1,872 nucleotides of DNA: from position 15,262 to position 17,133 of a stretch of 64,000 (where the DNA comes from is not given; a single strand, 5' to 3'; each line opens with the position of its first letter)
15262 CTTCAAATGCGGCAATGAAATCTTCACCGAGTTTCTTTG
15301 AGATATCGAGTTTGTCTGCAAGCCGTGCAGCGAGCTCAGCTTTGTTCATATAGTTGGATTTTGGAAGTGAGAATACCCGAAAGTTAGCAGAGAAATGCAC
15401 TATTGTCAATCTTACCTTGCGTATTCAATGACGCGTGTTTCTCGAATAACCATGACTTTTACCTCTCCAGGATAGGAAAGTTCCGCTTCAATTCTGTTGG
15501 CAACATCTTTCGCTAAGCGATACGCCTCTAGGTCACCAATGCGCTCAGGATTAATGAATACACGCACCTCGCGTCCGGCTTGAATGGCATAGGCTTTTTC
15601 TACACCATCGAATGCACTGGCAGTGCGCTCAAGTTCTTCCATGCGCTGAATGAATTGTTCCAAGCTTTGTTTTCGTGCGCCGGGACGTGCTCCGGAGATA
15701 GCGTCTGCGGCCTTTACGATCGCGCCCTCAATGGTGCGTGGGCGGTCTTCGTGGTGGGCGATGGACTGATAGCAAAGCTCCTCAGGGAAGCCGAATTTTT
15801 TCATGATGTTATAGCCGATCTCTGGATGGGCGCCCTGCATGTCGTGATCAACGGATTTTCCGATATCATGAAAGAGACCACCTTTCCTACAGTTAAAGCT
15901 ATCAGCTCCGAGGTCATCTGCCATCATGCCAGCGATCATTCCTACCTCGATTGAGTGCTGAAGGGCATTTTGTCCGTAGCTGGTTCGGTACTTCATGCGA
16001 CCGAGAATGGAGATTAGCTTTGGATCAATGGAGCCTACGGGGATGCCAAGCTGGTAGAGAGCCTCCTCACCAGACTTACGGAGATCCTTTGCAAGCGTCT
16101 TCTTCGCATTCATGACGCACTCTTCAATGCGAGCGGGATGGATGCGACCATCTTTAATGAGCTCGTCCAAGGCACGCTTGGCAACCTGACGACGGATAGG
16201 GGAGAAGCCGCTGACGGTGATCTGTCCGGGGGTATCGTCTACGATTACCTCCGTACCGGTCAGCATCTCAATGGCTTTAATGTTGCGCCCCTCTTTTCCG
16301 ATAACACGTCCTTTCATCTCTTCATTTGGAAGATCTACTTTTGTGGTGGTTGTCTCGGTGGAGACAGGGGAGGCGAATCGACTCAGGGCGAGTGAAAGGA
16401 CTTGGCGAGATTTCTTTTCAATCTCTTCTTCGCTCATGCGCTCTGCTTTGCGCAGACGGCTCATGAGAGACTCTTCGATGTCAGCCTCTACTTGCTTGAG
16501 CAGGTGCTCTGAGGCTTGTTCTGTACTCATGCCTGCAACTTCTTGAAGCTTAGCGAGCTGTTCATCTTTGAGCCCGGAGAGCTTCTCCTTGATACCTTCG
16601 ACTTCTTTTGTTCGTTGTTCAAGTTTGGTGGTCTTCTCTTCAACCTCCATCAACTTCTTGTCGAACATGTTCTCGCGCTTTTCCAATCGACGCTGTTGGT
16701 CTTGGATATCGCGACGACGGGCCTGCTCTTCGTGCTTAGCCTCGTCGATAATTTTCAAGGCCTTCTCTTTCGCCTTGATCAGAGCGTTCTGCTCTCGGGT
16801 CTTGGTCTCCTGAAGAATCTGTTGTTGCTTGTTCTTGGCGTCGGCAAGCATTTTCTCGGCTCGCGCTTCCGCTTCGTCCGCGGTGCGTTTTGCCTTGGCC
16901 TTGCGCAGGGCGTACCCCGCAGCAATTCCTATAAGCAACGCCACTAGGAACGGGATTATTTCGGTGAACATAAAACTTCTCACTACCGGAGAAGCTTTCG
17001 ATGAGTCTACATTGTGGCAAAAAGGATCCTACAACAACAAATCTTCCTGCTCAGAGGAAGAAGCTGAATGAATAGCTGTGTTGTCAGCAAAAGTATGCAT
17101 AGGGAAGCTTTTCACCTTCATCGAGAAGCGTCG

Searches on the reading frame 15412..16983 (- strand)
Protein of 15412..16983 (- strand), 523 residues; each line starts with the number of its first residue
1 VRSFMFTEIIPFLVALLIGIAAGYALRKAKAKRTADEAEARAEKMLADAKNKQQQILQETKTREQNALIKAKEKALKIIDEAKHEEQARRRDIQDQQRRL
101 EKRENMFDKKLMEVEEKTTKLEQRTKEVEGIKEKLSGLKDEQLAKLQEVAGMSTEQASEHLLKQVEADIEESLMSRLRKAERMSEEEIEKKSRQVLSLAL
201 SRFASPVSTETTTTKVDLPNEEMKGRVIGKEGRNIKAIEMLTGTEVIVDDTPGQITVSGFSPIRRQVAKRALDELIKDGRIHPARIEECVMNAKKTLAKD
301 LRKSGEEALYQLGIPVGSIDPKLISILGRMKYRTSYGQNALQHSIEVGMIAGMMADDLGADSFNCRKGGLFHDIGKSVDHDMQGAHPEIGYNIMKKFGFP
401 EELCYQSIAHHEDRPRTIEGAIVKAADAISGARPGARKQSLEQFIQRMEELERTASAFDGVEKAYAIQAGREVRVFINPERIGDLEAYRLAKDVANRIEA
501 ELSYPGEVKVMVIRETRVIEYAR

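Call 53: search_protein_families(library=pfam, proteins=[window:15412-16983:-])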
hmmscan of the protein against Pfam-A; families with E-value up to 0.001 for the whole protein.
window:15412-16983:- (523 aa): 5 families
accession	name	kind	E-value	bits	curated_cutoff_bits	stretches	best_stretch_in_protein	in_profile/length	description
PF12072.13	RNase_Y_N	-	7.5e-31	107.6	32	1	9-205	3-199/201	RNase Y N-terminal region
PF01966.28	HD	-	1.9e-17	64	22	1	341-430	2-114/116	HD domain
PF00013.35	KH_1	-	6.8e-10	39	21.5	1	213-273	1-65/66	KH domain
PF08668.18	HDOD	-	5.4e-05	23.2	22.9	0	339-377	94-133/196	HDOD domain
PF13083.13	KH_KhpA-B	-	5.7e-05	23.4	32.1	1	209-242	26-58/73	KhpA/KhpB, KH domain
